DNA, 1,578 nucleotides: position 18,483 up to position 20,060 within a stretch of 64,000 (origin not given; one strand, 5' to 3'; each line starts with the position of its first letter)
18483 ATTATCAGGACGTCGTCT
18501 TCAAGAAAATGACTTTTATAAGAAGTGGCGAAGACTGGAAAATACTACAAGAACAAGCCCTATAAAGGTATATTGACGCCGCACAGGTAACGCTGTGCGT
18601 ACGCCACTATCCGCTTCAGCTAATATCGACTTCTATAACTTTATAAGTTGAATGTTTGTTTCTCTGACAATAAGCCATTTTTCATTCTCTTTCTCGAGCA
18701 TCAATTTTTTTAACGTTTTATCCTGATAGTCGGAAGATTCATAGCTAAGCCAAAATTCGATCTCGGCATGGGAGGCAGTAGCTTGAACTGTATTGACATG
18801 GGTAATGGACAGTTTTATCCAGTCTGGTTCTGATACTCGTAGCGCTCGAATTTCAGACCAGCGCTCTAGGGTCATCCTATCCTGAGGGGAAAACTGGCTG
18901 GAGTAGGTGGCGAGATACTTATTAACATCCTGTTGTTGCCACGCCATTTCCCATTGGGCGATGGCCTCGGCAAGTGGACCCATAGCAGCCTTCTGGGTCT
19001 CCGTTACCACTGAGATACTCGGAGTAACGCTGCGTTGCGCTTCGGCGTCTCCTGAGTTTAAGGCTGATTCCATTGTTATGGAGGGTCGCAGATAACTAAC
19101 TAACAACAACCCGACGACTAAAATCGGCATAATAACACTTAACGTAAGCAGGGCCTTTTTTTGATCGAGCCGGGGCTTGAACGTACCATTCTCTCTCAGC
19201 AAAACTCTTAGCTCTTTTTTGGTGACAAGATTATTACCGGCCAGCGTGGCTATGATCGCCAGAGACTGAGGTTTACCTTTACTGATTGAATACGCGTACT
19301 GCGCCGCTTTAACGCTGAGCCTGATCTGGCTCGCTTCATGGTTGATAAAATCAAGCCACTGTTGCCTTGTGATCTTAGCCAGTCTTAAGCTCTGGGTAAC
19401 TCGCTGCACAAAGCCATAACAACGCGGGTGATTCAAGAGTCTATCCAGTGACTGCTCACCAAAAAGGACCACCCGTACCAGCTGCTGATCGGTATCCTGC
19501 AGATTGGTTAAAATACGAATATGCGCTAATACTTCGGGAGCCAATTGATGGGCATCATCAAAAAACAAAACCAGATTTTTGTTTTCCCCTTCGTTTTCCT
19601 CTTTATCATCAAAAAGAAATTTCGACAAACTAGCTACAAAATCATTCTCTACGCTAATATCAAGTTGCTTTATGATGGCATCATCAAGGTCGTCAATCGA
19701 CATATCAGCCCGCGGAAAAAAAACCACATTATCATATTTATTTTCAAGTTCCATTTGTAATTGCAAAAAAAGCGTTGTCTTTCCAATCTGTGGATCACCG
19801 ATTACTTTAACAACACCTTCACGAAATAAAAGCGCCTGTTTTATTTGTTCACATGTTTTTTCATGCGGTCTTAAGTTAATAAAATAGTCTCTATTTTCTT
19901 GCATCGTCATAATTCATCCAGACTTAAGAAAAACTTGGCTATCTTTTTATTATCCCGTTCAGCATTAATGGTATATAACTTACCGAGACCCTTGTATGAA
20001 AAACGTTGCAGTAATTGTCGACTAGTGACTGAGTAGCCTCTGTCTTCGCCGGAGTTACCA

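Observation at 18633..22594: Translationally coupled operon: YkuD-fold (Csd6/YafK-like) enzyme, Csd4/Pgp1-like carboxypeptidase and an ExeA-like membrane AAA ATPase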

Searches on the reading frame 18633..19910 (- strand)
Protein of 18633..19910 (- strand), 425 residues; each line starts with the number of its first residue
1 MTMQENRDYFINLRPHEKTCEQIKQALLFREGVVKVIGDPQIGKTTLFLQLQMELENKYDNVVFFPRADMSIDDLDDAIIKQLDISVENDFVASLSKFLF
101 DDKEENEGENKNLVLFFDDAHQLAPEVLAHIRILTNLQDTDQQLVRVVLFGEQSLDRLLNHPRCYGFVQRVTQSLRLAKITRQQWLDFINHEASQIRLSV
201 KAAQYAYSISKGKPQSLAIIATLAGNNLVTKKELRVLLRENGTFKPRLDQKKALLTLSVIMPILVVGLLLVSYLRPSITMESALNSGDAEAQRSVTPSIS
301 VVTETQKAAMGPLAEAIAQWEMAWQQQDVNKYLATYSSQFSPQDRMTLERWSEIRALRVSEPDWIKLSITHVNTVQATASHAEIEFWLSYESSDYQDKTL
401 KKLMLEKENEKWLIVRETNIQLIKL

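Call 3: search_protein_families(library=pfam, proteins=[window:18633-19910:-], max_evalue=0.1)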
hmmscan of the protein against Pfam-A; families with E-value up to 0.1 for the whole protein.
window:18633-19910:- (425 aa): 12 families
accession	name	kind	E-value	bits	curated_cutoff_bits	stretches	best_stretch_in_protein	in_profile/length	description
PF24125.1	Cds6_C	-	7.3e-17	62.1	27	1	313-417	2-110/111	Cds6 C-terminal NTF2-like domain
PF13401.12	AAA_22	-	5.8e-15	56.2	27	1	30-159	4-130/130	AAA domain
PF13191.12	AAA_16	-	2.5e-06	28.5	32.6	1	29-144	22-164/167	AAA ATPase domain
PF12883.13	DUF3828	-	0.00045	20.9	26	1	361-416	69-119/125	Protein of unknown function (DUF3828)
PF25199.1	nSTAND_NTPase5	-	0.00055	20.2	34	1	35-131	45-116/145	Novel STAND NTPase 5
PF13173.12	AAA_14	-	0.0017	18.8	27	1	33-151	4-97/129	AAA domain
PF20720.3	nSTAND3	-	0.002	18.3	27.2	1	23-80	10-62/155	Novel STAND NTPase 3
PF13479.12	AAA_24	-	0.0063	16.8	27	1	35-131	6-84/195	AAA domain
PF00931.28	NB-ARC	-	0.0072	16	23.5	1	17-119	2-108/248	NB-ARC domain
PF01637.24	ATPase_2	-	0.034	14.4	33.2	1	33-217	22-222/225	ATPase domain predominantly from Archaea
PF07826.16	IMP_cyclohyd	-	0.068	13.2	28.1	0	279-352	87-152/192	IMP cyclohydrolase-like protein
PF03796.21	DnaB_C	-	0.097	12.5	27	0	36-133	24-123/255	DnaB-like helicase C terminal domain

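Call 4: search_protein_families(library=ncbifam, proteins=[window:18633-19910:-], max_evalue=0.1)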
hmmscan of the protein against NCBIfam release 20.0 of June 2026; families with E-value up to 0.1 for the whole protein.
window:18633-19910:- (425 aa): 4 families
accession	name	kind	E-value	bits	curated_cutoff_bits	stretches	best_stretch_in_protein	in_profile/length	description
TIGR03015.1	pepcterm_ATPase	hypoth_equivalog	1.5e-16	60.6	324.5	1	5-220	17-238/269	XrtA/PEP-CTERM system-associated ATPase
NF051431.1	Rv0361_Cterm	subfamily_domain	0.022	15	37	0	304-414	29-138/140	Rv0361 family membrane protein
TIGR03608.1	L_ocin_972_ABC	subfamily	0.055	12.9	254.85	0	175-223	101-149/206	putative bacteriocin export ABC transporter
TIGR00416.1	sms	equivalog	0.087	11.5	403.05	0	32-65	95-128/454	DNA repair protein RadA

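Call 9: find_homologous_proteins(query=window:18633-19910:-)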
Query window:18633-19910:- (425 aa): 3 proteins with E <= 0.001 among 5383 candidates.
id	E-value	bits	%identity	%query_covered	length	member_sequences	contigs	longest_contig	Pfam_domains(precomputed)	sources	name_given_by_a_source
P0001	4.8e-275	929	100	100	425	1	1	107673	PF24125.2,PF13401.13,PF13191.13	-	-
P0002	4.4e-159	548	64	100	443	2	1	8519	PF24125.2,PF13401.13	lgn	-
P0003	6.1e-8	50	27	44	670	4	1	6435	PF13173.13,PF14853.13,PF05970.21,PF13604.13,PF13245.13,PF13401.13,PF09848.16,PF13191.13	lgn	-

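Call 10: find_encoding_contigs(protein=P0002, flank=10000)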
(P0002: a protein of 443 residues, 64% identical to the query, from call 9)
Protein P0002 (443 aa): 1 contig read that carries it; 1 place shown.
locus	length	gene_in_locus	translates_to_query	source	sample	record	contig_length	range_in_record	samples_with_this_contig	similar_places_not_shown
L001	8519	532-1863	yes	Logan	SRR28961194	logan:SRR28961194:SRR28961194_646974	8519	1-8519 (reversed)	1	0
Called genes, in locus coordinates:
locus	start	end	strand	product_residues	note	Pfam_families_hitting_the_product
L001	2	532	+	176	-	?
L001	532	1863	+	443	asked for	PF13401:AAA_22, PF24125:Cds6_C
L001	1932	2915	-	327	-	PF13432:TPR_16 (faint), PF07719:TPR_2 (faint), PF13181:TPR_8 (faint), PF13428:TPR_14 (faint), PF13371:TPR_9 (weak), PF13414:TPR_11 (weak), PF14559:TPR_19 (weak), PF24125:Cds6_C, +2 more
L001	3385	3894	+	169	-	PF00588:SpoU_methylase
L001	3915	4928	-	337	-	PF12625:Arabinose_bd, PF12833:HTH_18, PF00165:HTH_AraC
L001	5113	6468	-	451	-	PF07044:DUF1329, PF17131:TP_0789-like (weak)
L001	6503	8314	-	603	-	PF06980:DUF1302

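Call 11: find_encoding_contigs(protein=P0001, flank=10000, max_places=4)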
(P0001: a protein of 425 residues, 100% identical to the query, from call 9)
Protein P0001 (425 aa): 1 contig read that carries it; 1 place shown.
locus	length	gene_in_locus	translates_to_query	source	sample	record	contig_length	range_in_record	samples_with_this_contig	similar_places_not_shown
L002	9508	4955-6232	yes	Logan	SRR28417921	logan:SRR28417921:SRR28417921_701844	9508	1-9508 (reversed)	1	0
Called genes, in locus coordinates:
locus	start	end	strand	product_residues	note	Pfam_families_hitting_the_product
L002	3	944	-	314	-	?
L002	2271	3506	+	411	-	PF03734:YkuD, PF24125:Cds6_C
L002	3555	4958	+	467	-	PF17033:Peptidase_M99, PF24827:AstE_AspA_cat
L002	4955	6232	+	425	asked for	PF13191:AAA_16 (faint), PF13401:AAA_22, PF24125:Cds6_C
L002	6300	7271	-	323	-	PF14559:TPR_19 (faint), PF13432:TPR_16 (faint), PF07719:TPR_2 (faint), PF13181:TPR_8 (faint), PF13428:TPR_14 (faint), PF13371:TPR_9 (weak), PF13414:TPR_11, PF24125:Cds6_C, +1 more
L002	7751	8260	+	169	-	PF00588:SpoU_methylase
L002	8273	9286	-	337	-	PF12625:Arabinose_bd, PF12833:HTH_18, PF00165:HTH_AraC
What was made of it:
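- Checked: A public gene call starts M99 16 codons later (467 aa, call 11), but the longer ORF supplies the signal peptide.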

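Call 21: search_protein_representatives(alignment_id=A1)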
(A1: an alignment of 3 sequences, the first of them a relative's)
Query: 3 sequences, 444 profile positions. Proteins with E-value up to 0.001 (for the whole library): 14259; up to 1e-10: 3145; up to 1e-30: 99. The best 150 are listed.
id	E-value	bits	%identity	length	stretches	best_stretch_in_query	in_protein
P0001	8.5e-241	815.7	-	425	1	1-444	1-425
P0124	7.0e-58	212.9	-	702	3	4-184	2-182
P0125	2.4e-56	207.9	-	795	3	9-167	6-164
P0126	1.6e-52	195.3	-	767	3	7-195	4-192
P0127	2.0e-52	195.0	-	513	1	14-440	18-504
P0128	3.6e-51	190.8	-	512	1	14-442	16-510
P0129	4.0e-51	190.6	-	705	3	6-157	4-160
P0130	8.5e-51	189.6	-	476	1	14-442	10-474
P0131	1.3e-50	189.0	-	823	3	334-440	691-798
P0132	8.9e-50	186.2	-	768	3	8-180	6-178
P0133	1.3e-49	185.7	-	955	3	309-444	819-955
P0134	3.2e-49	184.4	-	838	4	321-438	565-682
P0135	8.9e-49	182.9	-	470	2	3-174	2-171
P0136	1.1e-48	182.6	-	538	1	14-442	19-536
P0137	3.5e-48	181.0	-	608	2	8-186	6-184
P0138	5.2e-48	180.4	-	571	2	4-325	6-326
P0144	5.8e-46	173.7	-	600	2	3-238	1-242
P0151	7.2e-44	166.7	-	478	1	4-443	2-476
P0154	4.0e-43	164.3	-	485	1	10-439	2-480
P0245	5.7e-26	107.7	-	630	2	6-313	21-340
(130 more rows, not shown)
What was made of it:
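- Tried and rejected: The exhaustive profile search was needed (call 21).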

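Call 27: search_protein_families(library=pfam, alignment_id=A3, max_evalue=0.001)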
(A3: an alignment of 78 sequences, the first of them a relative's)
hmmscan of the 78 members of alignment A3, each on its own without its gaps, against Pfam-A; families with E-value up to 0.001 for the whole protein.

A. member 1, P0001 (425 aa): 5 families
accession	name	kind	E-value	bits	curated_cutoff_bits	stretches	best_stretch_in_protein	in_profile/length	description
PF24125.1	Cds6_C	-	7.3e-17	62.1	27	1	313-417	2-110/111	Cds6 C-terminal NTF2-like domain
PF13401.12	AAA_22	-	5.8e-15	56.2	27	1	30-159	4-130/130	AAA domain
PF13191.12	AAA_16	-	2.5e-06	28.5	32.6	1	29-144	22-164/167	AAA ATPase domain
PF12883.13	DUF3828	-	0.00045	20.9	26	0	361-416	69-119/125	Protein of unknown function (DUF3828)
PF25199.1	nSTAND_NTPase5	-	0.00055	20.2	34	0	35-131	45-116/145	Novel STAND NTPase 5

B. families by the number of members that match (of 78 scanned): 65 families (the first 25 are shown)
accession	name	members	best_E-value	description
PF24125.1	Cds6_C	78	1.1e-66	Cds6 C-terminal NTF2-like domain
PF13401.12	AAA_22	70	6.4e-21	AAA domain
PF13191.12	AAA_16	57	2.4e-11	AAA ATPase domain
PF13604.12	AAA_30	27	1.4e-07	AAA domain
PF13474.12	SnoaL_3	17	2.1e-17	SnoaL-like domain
PF01637.24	ATPase_2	15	4.3e-08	ATPase domain predominantly from Archaea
PF13173.12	AAA_14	14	3.1e-07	AAA domain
PF09848.15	SLFN-g3_helicase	13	1.5e-07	Schlafen group 3, DNA/RNA helicase domain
PF05729.18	NACHT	12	3.7e-06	NACHT domain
PF24883.2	NPHP3_N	11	7.7e-08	Nephrocystin 3, N-terminal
PF13245.12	AAA_19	11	2.4e-05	AAA domain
PF20720.3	nSTAND3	11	8.3e-05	Novel STAND NTPase 3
PF14534.12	DUF4440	9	1.3e-17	Domain of unknown function (DUF4440)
PF25199.1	nSTAND_NTPase5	9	1.2e-07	Novel STAND NTPase 5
PF07728.20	AAA_5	7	2.1e-05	AAA domain (dynein-related subfamily)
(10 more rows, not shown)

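Call 36: find_homologous_proteins(query=A3, max_evalue=1e-10)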
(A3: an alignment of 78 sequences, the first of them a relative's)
Query A3 (78 sequences) (425 aa, profile of the alignment): 6 proteins with E <= 1e-10 among 8000 candidates.
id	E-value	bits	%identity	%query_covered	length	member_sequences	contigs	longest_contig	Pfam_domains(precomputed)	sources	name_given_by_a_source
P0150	8.4e-166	572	24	35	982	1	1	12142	PF13431.13,PF24125.2,PF14534.13,PF13414.13,PF13474.13,PF13428.13,PF14559.13,PF12680.14,PF13371.13,PF00515.35,PF13424.13,PF13432.13,PF13181.13,PF07719.24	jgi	jgi:ketosteroid isomerase-like protein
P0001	1.1e-107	380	100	100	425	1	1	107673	PF24125.2,PF13401.13,PF13191.13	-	-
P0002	5.9e-101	357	64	100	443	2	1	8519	PF24125.2,PF13401.13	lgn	-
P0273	1.5e-40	158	33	26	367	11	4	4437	PF13431.13,PF24125.2,PF13414.13,PF13428.13,PF14559.13,PF13371.13,PF00515.35,PF13424.13,PF13432.13,PF13181.13,PF07719.24,PF13174.13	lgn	-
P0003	2.3e-29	121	27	44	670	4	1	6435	PF13173.13,PF14853.13,PF05970.21,PF13604.13,PF13245.13,PF13401.13,PF09848.16,PF13191.13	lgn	-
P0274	1.4e-16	78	30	19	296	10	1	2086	PF25201.1,PF13401.13,PF09848.16,PF13191.13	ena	-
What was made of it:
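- Tried and rejected: Word-index homolog searches with the ATPase, alone and as a 78-sequence profile, returned almost nothing useful (calls 9, 36).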

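Call 41: search_solved_structures(query=window:18633-19910:-, max_evalue=1, show_alignments=1)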
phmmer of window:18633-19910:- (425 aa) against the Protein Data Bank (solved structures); distinct sequences matched with E-value up to 1: 7.
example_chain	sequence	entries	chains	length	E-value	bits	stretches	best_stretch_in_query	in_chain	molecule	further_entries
6xj6_A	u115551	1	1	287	0.00061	22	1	309-399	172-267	Pgp2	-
6xj7_A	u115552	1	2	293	0.0012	21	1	309-395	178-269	Pgp2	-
7o21_A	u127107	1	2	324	0.0018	20.4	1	312-417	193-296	Uncharacterized conserved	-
4xzz_A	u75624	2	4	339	0.002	20.3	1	307-421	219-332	Conserved hypothetical secreted protein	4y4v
5ghe_A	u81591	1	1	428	0.22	13.5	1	34-161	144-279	Pesticidal crystal protein Cry6Aa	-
5kuc_A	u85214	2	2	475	0.24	13.4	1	34-161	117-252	Pesticidal crystal protein Cry6Aa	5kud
1im3_D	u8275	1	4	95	0.42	12.6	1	88-152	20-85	cytomegalovirus protein US2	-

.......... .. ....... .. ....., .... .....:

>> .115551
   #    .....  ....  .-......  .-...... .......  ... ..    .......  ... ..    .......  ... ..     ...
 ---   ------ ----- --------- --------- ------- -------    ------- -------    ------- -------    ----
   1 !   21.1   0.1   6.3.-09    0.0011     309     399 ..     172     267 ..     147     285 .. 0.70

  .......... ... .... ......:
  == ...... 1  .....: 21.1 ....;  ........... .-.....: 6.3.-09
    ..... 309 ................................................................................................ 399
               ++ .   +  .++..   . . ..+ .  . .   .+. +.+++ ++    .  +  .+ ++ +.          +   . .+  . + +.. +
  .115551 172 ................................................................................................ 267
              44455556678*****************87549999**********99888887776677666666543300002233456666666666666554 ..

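Call 48: list_cluster_members(proteins=[P0124, P0127, P0130, P0135, P0138, P0151, P0154, P0245, P0133, P0144])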
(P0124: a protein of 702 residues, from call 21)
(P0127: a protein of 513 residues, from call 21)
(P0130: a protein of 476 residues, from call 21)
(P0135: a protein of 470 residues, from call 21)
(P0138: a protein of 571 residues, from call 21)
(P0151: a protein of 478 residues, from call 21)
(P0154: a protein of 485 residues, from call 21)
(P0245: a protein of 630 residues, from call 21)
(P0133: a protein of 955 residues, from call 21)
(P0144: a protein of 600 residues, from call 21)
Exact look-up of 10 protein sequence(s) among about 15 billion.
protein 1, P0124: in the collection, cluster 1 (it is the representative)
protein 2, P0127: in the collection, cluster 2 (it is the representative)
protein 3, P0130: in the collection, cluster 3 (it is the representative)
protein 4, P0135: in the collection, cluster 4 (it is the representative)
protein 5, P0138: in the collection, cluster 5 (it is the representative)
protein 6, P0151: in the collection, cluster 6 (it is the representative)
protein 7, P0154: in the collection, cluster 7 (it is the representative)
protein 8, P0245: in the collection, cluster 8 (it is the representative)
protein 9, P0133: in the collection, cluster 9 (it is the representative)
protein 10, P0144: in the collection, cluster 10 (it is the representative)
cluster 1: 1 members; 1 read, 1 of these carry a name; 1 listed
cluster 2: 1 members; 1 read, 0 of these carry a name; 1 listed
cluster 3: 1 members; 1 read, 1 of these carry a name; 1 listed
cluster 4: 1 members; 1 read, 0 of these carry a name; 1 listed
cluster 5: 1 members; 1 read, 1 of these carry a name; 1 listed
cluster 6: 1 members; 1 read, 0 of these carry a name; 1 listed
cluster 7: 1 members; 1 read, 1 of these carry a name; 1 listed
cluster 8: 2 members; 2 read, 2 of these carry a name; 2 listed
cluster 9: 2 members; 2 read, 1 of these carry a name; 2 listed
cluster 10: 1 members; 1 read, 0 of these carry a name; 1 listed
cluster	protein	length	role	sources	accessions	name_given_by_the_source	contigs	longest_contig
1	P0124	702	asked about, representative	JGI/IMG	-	hypothetical protein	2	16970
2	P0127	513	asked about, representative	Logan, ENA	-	-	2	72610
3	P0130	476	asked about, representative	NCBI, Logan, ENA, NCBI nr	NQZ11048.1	MAG: AAA family ATPase [Algicola sp.] | AAA family ATPase [Algicola sp.]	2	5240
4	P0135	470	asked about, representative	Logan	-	-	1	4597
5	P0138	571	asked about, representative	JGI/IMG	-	MSHA biogenesis protein MshM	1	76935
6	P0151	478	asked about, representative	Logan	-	-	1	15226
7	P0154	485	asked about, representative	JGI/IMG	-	MSHA biogenesis protein MshM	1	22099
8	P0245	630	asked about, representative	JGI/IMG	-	type II secretory pathway predicted ATPase ExeA/murein L,D-transpeptidase YafK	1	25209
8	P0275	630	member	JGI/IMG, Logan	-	general secretion pathway protein A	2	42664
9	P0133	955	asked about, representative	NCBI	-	-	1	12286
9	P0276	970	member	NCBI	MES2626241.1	MAG: AAA family ATPase [Pseudomonadota bacterium]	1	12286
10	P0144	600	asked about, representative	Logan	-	-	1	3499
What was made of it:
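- Source annotations of family members read 'MshM' or 'ExeA' (call 48).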

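Call 49: find_encoding_contigs(protein=P0124, flank=8000, max_places=2)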
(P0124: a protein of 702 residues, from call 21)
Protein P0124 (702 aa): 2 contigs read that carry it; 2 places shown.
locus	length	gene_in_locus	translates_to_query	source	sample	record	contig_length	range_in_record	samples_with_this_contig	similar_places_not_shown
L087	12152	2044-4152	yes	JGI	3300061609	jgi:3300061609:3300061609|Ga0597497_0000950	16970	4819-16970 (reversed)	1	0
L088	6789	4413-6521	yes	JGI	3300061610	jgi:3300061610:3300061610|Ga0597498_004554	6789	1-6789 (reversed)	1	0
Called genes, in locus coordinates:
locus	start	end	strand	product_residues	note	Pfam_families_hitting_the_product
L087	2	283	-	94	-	?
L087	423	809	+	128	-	PF00903:Glyoxalase (weak)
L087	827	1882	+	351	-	PF00160:Pro_isomerase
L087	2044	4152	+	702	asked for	PF13604:AAA_30 (weak), PF09848:SLFN-g3_helicase (weak), PF13191:AAA_16 (weak), PF13401:AAA_22, PF24125:Cds6_C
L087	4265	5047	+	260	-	PF07386:DUF1499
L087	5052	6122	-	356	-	PF04303:PrpF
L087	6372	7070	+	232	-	PF03737:RraA-like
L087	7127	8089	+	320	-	PF01408:GFO_IDH_MocA, PF19858:OxRdtase_C, PF22725:GFO_IDH_MocA_C3 (weak)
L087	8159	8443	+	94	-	PF12977:DUF3861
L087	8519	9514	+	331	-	PF00248:Aldo_ket_red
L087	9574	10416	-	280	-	PF02900:LigB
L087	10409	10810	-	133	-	PF07746:LigA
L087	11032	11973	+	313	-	-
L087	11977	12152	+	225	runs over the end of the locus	-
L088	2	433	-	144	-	?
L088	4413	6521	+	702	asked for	PF13604:AAA_30 (weak), PF09848:SLFN-g3_helicase (weak), PF13191:AAA_16 (weak), PF13401:AAA_22, PF24125:Cds6_C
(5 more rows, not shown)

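Call 50: find_encoding_contigs(protein=P0245, flank=8000, max_places=2)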
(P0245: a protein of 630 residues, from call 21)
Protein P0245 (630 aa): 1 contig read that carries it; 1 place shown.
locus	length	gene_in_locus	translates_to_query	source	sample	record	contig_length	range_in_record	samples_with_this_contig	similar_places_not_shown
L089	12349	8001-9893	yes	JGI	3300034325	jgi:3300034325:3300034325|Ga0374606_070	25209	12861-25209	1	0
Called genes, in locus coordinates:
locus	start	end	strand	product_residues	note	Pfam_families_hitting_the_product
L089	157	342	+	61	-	PF20126:TumE (weak)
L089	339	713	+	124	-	PF25212:HVO_A0114, PF08279:HTH_11 (faint)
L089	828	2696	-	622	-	-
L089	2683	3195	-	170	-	PF07963:N_methyl (weak)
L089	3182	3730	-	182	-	-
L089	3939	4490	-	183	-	PF07963:N_methyl (weak)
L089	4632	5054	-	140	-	PF20797:HepT-like_2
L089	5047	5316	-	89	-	PF18765:Polbeta (weak)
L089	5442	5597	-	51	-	-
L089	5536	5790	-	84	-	-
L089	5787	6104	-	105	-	PF14076:DUF4258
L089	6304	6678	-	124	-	PF02452:PemK_toxin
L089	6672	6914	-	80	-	PF04014:MazE_antitoxin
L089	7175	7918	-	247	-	PF00535:Glycos_transf_2, PF13641:Glyco_tranf_2_3 (faint)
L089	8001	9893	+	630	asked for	PF13191:AAA_16 (faint), PF13401:AAA_22, PF24125:Cds6_C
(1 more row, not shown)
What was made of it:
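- The P0245 fusion lies a few kb from pilin-like N_methyl genes (call 50).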

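Call 51: find_encoding_contigs(protein=P0151, flank=8000, max_places=1)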
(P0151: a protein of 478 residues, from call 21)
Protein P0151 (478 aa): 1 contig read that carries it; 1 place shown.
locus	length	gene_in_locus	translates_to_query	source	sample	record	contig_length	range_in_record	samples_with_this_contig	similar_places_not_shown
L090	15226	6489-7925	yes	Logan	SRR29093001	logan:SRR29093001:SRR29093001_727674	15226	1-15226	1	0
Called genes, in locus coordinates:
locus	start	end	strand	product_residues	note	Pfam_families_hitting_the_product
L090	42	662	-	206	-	PF00702:Hydrolase, PF12710:HAD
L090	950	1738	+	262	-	PF01507:PAPS_reduct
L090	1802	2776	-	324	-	PF00126:HTH_1, PF03466:LysR_substrate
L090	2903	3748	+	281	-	PF01925:TauE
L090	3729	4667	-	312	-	PF06189:5-nucleotidase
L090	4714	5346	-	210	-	PF01625:PMSR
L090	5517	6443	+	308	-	PF13191:AAA_16, PF13401:AAA_22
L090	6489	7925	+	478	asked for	PF13604:AAA_30 (faint), PF13191:AAA_16 (faint), PF13401:AAA_22, PF24125:Cds6_C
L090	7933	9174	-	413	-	PF13187:Fer4_9 (faint), PF00037:Fer4 (faint), PF12837:Fer4_6 (faint), PF12838:Fer4_7, PF13183:Fer4_8, PF13484:Fer4_16 (weak), PF13534:Fer4_17, PF02754:CCG, +1 more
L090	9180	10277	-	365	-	PF01565:FAD_binding_4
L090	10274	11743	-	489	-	PF01565:FAD_binding_4, PF02913:FAD-oxidase_C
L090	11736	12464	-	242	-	PF03740:PdxJ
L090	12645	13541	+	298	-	PF04909:Amidohydro_2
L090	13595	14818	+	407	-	PF06792:UPF0261, PF23189:UPF0261_C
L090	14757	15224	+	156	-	?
